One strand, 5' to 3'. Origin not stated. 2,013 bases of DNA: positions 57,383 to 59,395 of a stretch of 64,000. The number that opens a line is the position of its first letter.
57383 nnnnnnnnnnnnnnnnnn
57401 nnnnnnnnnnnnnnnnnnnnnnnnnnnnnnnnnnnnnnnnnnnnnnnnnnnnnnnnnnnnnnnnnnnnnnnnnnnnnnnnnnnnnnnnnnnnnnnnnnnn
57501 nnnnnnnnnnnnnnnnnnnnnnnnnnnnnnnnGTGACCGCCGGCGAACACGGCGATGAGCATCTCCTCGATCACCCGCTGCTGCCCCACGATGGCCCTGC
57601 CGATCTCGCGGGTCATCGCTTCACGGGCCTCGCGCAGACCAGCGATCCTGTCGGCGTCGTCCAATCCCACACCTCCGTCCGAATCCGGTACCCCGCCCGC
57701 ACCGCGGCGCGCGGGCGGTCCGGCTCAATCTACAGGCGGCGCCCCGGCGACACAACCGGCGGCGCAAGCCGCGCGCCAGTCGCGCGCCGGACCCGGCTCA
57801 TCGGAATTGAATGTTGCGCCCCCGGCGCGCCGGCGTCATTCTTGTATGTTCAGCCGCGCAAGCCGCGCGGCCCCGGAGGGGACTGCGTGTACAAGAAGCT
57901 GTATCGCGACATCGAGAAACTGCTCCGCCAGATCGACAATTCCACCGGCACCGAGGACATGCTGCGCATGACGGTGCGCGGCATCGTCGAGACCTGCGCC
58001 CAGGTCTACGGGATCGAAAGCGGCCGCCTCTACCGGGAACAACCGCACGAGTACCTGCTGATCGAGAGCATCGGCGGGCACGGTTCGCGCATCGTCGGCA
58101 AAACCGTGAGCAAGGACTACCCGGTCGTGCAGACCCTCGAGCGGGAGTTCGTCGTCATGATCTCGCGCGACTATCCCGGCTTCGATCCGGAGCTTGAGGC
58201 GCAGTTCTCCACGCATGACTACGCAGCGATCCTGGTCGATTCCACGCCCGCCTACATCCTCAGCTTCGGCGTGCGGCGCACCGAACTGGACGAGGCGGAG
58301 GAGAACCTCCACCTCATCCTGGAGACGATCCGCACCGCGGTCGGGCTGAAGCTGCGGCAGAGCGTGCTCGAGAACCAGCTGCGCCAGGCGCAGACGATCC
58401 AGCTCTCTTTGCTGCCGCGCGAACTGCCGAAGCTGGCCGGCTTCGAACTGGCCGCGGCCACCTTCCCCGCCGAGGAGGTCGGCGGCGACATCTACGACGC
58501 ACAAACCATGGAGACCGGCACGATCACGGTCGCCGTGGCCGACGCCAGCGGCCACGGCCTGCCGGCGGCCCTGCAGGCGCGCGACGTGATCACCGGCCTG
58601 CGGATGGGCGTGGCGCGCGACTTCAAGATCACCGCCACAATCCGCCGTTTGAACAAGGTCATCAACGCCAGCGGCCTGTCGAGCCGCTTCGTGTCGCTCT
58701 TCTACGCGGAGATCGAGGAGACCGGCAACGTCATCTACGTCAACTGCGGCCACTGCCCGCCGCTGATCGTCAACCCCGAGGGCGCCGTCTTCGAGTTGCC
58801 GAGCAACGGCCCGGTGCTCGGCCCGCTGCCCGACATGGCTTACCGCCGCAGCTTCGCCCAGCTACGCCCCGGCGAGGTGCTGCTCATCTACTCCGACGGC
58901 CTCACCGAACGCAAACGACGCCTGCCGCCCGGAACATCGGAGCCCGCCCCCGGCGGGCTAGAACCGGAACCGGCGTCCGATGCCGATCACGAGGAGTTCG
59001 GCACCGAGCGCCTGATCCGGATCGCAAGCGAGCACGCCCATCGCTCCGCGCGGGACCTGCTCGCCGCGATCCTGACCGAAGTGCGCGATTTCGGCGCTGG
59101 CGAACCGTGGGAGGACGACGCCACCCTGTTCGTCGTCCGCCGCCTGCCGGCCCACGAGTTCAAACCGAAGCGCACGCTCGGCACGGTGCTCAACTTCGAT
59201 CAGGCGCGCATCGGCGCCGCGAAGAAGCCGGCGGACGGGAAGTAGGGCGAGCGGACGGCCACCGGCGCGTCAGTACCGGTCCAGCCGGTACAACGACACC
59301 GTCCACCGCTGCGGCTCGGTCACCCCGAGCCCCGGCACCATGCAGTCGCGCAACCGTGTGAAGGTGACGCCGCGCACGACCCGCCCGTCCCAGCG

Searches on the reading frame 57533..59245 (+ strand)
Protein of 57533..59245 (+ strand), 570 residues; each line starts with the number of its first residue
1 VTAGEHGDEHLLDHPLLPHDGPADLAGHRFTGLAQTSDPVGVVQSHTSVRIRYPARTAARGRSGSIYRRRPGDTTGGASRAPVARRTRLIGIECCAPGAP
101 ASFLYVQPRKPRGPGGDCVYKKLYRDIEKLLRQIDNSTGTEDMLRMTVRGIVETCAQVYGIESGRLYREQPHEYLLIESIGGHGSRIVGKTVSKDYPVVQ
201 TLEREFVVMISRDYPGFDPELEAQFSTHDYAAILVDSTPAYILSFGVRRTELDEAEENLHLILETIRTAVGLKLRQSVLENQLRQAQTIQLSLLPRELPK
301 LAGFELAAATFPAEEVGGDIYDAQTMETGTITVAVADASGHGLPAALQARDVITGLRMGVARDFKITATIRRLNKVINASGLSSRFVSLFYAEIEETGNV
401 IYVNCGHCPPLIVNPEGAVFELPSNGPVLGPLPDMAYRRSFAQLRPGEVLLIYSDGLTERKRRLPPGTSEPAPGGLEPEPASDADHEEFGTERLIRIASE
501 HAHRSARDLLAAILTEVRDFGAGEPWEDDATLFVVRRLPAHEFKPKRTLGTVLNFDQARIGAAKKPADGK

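Call 11: search_protein_families(library=pfam, proteins=[window:57533-59245:+], max_evalue=0.001)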
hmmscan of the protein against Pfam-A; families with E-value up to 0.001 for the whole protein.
window:57533-59245:+ (570 aa): 1 family
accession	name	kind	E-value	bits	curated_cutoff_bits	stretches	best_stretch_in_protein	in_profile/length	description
PF07228.17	SpoIIE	-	4.9e-39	134.7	25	1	329-537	3-191/192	Stage II sporulation protein E (SpoIIE)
